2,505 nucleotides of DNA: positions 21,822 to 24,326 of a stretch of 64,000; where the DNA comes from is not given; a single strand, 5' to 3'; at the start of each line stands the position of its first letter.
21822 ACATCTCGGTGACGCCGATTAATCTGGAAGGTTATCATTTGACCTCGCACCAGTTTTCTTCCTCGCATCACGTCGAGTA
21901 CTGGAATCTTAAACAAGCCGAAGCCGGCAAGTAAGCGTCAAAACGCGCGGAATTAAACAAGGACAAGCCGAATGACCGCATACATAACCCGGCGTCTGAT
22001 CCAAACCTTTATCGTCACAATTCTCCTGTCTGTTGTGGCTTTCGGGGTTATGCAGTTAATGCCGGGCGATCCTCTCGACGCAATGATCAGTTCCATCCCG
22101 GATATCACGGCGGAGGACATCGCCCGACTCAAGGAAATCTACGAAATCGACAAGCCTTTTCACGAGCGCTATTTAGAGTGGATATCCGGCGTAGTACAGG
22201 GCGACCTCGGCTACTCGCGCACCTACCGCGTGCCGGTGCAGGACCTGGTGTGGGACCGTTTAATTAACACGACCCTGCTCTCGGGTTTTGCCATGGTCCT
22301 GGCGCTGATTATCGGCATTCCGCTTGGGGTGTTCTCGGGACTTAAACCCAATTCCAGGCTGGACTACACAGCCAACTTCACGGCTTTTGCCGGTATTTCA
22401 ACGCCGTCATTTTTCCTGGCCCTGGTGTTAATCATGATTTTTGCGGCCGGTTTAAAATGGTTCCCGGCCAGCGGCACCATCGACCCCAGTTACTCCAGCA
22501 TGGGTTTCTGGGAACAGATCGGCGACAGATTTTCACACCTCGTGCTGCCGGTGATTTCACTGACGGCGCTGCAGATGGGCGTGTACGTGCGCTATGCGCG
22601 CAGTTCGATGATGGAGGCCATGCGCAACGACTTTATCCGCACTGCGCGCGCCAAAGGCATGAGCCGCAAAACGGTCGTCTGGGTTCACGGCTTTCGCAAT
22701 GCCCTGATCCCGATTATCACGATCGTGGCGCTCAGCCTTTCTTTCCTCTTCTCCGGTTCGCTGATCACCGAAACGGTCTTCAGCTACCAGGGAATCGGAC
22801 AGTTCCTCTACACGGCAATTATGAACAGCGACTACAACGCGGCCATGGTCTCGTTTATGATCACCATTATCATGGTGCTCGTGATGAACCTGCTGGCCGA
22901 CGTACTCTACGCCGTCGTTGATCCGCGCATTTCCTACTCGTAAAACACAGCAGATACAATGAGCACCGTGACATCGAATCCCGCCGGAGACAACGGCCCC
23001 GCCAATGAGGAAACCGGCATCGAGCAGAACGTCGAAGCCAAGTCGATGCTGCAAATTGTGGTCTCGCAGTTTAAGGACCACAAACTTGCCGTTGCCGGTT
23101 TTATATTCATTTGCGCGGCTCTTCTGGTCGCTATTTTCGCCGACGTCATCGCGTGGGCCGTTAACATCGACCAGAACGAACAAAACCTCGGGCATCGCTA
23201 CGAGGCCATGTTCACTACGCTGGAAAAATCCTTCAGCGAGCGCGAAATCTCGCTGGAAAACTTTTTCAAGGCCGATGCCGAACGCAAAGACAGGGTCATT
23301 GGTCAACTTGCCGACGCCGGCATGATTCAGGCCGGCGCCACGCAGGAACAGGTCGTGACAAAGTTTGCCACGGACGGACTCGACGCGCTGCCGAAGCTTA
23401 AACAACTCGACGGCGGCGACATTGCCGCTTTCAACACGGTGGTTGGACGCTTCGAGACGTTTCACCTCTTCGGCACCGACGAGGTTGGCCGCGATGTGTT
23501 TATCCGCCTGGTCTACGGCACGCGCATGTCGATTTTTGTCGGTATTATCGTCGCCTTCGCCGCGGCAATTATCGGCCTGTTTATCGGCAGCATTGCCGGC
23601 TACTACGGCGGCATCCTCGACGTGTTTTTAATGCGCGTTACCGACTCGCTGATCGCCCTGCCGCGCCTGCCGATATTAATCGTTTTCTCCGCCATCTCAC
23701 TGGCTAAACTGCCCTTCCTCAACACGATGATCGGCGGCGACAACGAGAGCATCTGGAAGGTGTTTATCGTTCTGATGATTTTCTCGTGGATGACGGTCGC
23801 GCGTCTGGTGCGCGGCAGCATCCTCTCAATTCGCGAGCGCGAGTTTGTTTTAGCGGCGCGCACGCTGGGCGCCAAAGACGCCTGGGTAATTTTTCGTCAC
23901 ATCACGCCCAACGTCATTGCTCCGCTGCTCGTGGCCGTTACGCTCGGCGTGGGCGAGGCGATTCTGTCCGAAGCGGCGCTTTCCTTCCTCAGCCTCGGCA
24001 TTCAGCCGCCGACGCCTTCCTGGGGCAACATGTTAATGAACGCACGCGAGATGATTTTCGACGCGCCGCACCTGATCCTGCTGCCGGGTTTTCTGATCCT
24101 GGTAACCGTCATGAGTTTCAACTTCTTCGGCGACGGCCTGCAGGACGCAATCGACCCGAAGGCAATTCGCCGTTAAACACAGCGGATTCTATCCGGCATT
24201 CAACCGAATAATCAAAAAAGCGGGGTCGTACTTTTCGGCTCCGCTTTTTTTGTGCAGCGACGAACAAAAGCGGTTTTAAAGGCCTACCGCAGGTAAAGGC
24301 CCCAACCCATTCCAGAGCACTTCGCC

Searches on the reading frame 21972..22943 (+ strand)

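Call 15: search_protein_families(library=pfam, proteins=[window:21972-22943:+], max_evalue=0.001)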
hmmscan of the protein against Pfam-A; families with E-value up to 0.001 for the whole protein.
window:21972-22943:+ (323 aa): 2 families
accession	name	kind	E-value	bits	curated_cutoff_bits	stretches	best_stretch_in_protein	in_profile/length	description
PF00528.27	BPD_transp_1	-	6.8e-42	143.7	26.4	1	115-321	1-183/184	Binding-protein-dependent transport system inner membrane component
PF19300.4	BPD_transp_1_N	-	4.6e-09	36.9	23.8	1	1-78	1-76/114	Binding-prot-dependent transport system membrane comp, N-term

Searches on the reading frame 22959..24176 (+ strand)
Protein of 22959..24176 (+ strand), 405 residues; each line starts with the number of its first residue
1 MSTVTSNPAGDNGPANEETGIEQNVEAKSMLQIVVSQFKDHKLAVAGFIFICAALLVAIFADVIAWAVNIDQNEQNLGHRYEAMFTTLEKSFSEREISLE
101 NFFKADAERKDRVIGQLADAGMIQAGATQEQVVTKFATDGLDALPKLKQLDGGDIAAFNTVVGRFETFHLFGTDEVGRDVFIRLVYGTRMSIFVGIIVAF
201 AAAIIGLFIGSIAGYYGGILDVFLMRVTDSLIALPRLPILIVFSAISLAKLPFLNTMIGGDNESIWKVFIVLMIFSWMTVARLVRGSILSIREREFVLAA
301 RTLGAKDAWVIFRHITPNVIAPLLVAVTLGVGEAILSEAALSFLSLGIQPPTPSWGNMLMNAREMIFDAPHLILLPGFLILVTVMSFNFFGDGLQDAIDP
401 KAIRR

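Call 15: search_protein_families(library=pfam, proteins=[window:22959-24176:+], max_evalue=0.001)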
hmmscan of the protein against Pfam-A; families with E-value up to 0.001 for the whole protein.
window:22959-24176:+ (405 aa): 2 families
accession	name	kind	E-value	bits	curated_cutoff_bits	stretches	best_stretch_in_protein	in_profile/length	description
PF00528.27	BPD_transp_1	-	4.5e-26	92.1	26.4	1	206-402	1-182/184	Binding-protein-dependent transport system inner membrane component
PF12911.12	OppC_N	-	2.7e-08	34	23.9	1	29-78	1-47/53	N-terminal TM domain of oligopeptide transport permease C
